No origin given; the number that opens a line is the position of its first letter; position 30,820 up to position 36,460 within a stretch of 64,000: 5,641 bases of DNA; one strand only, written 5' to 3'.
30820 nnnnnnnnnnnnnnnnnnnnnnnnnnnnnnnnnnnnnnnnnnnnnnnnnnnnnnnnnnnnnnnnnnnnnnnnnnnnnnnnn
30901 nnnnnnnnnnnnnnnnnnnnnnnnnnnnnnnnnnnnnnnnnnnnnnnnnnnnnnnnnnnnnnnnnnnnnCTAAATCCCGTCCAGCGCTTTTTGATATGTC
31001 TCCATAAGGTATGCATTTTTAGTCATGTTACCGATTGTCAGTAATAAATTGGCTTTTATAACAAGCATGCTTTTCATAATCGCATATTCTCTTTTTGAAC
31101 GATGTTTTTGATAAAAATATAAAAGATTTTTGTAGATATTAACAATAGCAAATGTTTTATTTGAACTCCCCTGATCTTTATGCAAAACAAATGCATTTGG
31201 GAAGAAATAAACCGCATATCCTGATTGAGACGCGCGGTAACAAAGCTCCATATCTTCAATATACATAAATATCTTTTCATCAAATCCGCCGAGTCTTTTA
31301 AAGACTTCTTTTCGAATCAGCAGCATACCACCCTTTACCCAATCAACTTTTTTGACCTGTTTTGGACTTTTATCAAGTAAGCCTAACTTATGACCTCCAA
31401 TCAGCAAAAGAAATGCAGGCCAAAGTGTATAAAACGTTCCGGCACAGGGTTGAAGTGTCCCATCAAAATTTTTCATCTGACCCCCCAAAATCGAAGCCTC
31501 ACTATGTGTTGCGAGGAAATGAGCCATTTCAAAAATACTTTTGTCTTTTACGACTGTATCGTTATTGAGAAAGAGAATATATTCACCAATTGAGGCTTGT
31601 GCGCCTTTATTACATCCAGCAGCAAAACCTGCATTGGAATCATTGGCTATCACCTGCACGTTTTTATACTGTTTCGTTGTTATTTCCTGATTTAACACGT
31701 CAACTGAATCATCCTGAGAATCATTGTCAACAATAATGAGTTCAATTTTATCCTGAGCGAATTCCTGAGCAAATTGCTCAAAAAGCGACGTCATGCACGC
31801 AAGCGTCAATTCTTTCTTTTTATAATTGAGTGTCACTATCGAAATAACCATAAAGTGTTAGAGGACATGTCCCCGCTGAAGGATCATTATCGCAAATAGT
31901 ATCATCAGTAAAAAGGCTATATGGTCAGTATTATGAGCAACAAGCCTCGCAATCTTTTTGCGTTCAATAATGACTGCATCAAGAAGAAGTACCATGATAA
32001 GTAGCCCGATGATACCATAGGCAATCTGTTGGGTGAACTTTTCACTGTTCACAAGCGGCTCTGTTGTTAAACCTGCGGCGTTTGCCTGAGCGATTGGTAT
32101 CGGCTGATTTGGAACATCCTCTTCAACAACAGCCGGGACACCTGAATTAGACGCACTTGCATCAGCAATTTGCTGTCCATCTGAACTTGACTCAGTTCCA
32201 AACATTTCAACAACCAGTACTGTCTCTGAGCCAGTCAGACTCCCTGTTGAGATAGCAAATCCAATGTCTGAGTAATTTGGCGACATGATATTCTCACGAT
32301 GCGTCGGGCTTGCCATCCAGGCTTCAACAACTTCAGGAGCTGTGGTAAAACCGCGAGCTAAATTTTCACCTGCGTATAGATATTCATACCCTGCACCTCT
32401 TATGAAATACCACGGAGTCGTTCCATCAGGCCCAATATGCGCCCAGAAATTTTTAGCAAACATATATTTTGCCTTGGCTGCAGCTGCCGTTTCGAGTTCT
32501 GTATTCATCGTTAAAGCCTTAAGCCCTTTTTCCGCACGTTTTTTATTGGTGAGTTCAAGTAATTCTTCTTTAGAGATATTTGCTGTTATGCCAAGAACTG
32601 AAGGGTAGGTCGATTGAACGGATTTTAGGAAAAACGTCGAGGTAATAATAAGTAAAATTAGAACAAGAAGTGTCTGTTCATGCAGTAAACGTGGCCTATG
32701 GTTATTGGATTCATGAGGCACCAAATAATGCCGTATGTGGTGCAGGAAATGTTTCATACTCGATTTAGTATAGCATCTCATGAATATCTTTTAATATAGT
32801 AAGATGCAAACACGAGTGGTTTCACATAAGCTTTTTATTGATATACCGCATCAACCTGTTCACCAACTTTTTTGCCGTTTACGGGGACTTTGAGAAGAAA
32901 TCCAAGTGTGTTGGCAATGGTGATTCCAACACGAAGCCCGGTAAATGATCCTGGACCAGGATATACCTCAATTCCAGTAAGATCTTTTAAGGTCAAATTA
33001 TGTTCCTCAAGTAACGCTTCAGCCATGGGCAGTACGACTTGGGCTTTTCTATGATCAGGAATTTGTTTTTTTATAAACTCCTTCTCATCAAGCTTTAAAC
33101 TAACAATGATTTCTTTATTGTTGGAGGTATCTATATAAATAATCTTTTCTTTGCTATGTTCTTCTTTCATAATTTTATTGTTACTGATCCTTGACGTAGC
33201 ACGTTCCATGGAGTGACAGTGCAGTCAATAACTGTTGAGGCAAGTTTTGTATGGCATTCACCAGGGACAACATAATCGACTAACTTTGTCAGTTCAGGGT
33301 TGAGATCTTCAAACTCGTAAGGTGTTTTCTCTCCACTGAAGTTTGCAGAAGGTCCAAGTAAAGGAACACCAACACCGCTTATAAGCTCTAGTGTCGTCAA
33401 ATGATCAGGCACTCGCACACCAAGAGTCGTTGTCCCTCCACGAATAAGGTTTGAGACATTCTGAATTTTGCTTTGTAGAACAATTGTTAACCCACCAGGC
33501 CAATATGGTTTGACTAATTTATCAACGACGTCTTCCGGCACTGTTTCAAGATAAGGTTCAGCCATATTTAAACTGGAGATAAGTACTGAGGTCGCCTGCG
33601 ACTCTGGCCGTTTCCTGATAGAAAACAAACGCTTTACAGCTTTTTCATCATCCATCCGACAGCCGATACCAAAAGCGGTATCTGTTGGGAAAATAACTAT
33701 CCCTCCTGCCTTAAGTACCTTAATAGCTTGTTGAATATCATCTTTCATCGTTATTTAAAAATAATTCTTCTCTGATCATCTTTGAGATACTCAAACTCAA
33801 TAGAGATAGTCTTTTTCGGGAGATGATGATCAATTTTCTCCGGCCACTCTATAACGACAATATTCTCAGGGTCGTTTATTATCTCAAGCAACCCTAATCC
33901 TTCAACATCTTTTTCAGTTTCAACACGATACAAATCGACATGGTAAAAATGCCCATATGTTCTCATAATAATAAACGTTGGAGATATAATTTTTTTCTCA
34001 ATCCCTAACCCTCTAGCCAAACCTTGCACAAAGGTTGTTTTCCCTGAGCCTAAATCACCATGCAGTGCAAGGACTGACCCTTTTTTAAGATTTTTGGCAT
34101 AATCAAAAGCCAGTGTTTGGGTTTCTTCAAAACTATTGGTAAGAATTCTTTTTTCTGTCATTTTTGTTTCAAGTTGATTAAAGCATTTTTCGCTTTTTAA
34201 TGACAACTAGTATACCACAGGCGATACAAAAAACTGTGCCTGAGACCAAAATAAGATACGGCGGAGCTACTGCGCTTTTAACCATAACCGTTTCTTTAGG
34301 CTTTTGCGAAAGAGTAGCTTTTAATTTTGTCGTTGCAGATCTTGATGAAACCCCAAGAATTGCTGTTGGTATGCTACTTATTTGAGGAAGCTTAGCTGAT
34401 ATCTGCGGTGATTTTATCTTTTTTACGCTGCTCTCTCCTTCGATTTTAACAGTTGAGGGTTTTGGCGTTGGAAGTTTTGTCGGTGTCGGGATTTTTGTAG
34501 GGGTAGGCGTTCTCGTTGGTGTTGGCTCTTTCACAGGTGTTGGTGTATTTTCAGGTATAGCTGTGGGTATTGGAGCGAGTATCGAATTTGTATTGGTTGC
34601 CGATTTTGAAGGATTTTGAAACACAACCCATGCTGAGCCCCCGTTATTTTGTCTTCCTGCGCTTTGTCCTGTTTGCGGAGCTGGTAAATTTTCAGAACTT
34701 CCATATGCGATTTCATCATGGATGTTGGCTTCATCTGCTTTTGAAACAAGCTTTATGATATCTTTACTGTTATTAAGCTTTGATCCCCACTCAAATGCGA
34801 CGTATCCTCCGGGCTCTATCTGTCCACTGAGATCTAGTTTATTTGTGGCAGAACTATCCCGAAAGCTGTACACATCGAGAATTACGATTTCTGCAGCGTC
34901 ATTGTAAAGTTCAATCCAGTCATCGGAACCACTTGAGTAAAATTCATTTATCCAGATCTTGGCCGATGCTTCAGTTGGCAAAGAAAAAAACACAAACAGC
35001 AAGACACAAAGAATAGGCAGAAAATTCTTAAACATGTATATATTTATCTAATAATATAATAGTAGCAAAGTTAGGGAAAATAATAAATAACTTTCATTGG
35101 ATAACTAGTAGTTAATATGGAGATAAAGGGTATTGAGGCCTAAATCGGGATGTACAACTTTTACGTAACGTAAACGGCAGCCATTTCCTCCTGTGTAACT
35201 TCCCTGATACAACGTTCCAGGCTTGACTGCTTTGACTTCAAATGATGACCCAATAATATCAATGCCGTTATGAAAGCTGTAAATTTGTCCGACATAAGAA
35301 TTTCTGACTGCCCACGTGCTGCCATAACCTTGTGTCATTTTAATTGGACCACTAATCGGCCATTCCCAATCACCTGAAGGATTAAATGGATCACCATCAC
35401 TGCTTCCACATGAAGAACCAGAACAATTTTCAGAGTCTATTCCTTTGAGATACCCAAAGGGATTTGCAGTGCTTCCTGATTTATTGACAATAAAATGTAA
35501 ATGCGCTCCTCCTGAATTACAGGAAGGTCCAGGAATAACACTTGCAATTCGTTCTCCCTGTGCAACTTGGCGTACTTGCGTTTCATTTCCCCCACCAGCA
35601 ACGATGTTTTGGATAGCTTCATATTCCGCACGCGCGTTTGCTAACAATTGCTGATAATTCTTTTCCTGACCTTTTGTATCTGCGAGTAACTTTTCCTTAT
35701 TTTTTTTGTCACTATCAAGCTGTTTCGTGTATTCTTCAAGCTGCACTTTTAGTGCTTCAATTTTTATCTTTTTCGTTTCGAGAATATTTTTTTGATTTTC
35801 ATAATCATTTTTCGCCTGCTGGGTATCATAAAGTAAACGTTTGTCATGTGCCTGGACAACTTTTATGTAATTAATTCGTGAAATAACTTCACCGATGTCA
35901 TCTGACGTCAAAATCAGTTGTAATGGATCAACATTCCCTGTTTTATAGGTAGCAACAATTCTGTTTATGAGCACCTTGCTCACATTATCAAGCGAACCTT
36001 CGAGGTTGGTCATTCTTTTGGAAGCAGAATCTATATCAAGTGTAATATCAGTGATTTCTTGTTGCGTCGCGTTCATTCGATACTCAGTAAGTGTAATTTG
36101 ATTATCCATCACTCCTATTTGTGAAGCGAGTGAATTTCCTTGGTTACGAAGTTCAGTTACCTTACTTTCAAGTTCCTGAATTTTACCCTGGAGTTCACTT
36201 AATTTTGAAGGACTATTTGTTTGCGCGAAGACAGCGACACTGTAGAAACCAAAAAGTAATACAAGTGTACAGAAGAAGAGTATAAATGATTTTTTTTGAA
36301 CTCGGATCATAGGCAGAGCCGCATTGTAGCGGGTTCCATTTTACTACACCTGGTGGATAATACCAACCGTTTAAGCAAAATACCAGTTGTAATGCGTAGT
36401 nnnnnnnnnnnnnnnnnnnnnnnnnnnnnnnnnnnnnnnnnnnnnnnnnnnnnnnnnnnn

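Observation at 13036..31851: Roughly 19 kb surface-glycosylation locus combining two different GT-C protein-glycosyltransferase types, a Dpm1-GtrA lipid-sugar synthase, and a probable substrate encoded inside it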

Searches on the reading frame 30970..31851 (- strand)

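Call 5: search_protein_families(library=pfam, proteins=[window:30970-31851:-], max_evalue=0.01)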
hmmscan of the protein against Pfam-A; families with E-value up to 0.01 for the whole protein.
window:30970-31851:- (293 aa): 6 families
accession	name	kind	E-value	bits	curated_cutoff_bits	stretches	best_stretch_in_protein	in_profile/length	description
PF00535.33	Glycos_transf_2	-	4.1e-22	79.3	23.3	1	4-134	1-124/168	Glycosyl transferase family 2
PF13641.12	Glyco_tranf_2_3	-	4.7e-12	46.8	27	1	20-230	17-216/230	Glycosyltransferase like family 2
PF10111.15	Glyco_tranf_2_2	-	7.5e-10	39.2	27.3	1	29-104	24-97/276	Glycosyltransferase like family 2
PF13632.12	Glyco_trans_2_3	-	4e-08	33.7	27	1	91-225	1-123/198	Glycosyl transferase family group 2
PF13712.12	Glyco_tranf_2_5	-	2.9e-05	24.3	27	0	56-110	21-76/210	Glycosyltransferase like family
PF02709.20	Glyco_transf_7C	-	3.1e-05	24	23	1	173-219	20-67/78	N-terminal domain of galactosyltransferase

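Call 64: search_protein_families(library=ncbifam, proteins=[window:30970-31851:-], max_evalue=0.000001)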
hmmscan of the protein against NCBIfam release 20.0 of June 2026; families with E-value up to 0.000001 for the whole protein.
window:30970-31851:- (293 aa): 14 families
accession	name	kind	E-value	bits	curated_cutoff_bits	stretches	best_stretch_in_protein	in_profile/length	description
NF041875.1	EPS_EpsD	equivalog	9.5e-24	84.4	370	1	4-255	2-239/325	exopolysaccharide biosynthesis glycosyltransferase EpsD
TIGR01556.1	rhamnosyltran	subfamily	4.9e-20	71.9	200.55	1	24-263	10-233/281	rhamnosyltransferase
TIGR03965.1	mycofact_glyco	equivalog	6.5e-20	71.4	280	2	167-261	224-318/467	mycofactocin biosynthesis glycosyltransferase MftF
TIGR04283.1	glyco_like_mftF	equivalog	1.2e-13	51.2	182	1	28-117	21-102/221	TIGR04283 family arsenosugar biosynthesis glycosyltransferase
NF041394.1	GtaseAglG_Halo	equivalog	1.7e-13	50.5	440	1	29-225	26-216/304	glucosyl-dolichyl phosphate glucuronosyltransferase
TIGR03937.1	PgaC_IcaA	equivalog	2.5e-13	49.8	422.3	1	31-222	70-248/407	poly-beta-1,6-N-acetyl-D-glucosamine synthase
NF038302.1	EPS_HpsE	equivalog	1.3e-11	44.1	300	1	10-225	10-223/307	hormogonium polysaccharide biosynthesis glycosyltransferase HpsE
NF007482.0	PRK10073.1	equivalog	1.8e-11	43.6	423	1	3-104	8-101/334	glycosyltransferase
NF053739.1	GlytfEpsEBac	equivalog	8.8e-11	41.3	450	1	34-131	29-125/265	glycosyltransferase EpsE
NF047683.1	TeichurnBiosyTuaG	equivalog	2.9e-10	40.2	400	1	2-119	7-117/252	teichuronic acid biosynthesis protein TuaG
TIGR03111.1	glyc2_xrt_Gpos1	hypoth_equivalog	1.7e-09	37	363.95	1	4-125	52-168/439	TIGR03111 family XrtG-associated glycosyltransferase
TIGR04009.1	wcaE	equivalog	5.1e-08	32.5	369.2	1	1-129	1-123/248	colanic acid biosynthesis glycosyltransferase WcaE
NF038299.1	EPS_HpsN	equivalog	2.6e-07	29.9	425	0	2-227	2-223/317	hormogonium polysaccharide biosynthesis glycosyltransferase HpsN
NF050050.1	ProtGlycPglI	equivalog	9e-07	28.5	500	1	3-109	4-104/306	GalNAc(5)-diNAcBac-PP-undecaprenol beta-1,3-glucosyltransferase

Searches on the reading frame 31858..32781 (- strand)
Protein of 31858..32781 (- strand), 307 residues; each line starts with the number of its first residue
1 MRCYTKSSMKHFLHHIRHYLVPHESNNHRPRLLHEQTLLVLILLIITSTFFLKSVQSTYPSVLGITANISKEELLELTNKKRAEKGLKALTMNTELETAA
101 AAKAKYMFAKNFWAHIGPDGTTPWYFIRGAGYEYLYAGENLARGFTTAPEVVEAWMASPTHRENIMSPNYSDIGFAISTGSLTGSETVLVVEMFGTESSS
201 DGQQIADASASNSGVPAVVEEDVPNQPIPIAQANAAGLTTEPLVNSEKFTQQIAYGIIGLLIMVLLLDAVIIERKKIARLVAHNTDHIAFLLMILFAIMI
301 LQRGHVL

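Call 5: search_protein_families(library=pfam, proteins=[window:31858-32781:-], max_evalue=0.01)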
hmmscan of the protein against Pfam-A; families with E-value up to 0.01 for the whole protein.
window:31858-32781:- (307 aa): 1 family
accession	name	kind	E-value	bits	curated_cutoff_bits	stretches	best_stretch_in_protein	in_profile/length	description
PF00188.32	CAP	-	1.4e-20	74.8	21.1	1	75-190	1-114/117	Cysteine-rich secretory protein family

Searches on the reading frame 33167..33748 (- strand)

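Call 53: search_protein_families(library=pfam, proteins=[window:33167-33748:-], max_evalue=0.0001)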
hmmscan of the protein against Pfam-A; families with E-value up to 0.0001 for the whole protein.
window:33167-33748:- (193 aa): 1 family
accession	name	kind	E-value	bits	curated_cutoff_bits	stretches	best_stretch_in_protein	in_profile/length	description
PF01300.24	Sua5_yciO_yrdC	-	6.6e-51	172.8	25.1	1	10-187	1-178/178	Telomere recombination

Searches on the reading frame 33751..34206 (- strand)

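Call 53: search_protein_families(library=pfam, proteins=[window:33751-34206:-], max_evalue=0.0001)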
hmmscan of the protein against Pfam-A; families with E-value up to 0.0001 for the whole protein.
window:33751-34206:- (151 aa): 1 family
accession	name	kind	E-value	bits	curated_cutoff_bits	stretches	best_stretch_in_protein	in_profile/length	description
PF02367.23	TsaE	-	1.2e-37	129.1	26.6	1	24-148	2-128/128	Threonylcarbamoyl adenosine biosynthesis protein TsaE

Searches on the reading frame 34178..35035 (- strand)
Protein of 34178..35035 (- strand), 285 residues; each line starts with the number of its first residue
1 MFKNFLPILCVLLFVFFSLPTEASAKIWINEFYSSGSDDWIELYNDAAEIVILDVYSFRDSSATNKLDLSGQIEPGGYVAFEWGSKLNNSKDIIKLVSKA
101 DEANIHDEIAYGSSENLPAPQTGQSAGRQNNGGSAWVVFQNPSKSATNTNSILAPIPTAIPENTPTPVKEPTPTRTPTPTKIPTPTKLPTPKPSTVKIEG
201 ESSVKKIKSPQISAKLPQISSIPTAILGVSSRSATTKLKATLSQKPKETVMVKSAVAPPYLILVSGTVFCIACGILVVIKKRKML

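Call 5: search_protein_families(library=pfam, proteins=[window:34178-35035:-], max_evalue=0.01)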
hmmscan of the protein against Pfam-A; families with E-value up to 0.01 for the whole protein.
window:34178-35035:- (285 aa): 1 family
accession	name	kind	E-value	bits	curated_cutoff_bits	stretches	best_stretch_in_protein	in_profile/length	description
PF00932.25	LTD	-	1.1e-06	29.4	34.3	1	21-112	2-108/109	Lamin Tail Domain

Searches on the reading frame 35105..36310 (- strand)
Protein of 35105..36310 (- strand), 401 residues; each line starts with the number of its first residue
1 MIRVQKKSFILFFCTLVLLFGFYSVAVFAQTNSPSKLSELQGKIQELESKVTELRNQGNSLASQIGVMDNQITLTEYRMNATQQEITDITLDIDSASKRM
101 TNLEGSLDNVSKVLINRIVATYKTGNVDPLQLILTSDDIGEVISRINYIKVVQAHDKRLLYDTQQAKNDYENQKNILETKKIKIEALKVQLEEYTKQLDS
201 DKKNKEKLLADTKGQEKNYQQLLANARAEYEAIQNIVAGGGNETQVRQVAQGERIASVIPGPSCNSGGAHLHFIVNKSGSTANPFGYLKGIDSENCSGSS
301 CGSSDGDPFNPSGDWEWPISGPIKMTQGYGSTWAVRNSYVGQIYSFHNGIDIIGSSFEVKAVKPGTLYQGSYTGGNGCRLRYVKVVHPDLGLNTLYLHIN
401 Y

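Call 5: search_protein_families(library=pfam, proteins=[window:35105-36310:-], max_evalue=0.01)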
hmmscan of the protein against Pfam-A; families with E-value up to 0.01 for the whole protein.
window:35105-36310:- (401 aa): 6 families
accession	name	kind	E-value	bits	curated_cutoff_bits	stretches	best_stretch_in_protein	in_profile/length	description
PF24568.1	CC_PcsB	-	7.6e-07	29.4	27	1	102-172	3-74/75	Peptidoglycan hydrolase PcsB, coiled-coil domain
PF01551.29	Peptidase_M23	-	1.8e-06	28.5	28.7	0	247-284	61-96/96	Peptidase family M23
PF05266.19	DUF724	-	0.00097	19.5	38.4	0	35-95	123-183/188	Protein of unknown function (DUF724)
PF05010.19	TACC_C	-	0.0014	18.8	29.9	0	36-114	23-98/201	Transforming acidic coiled-coil-containing protein (TACC), C-terminal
PF23991.1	DUF7310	-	0.0051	17.7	40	0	68-112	13-58/83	Coiled-coil region of unknown function (DUF7310)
PF12795.12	MscS_porin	-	0.0091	16.1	34.4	1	31-106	74-149/238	Mechanosensitive ion channel porin domain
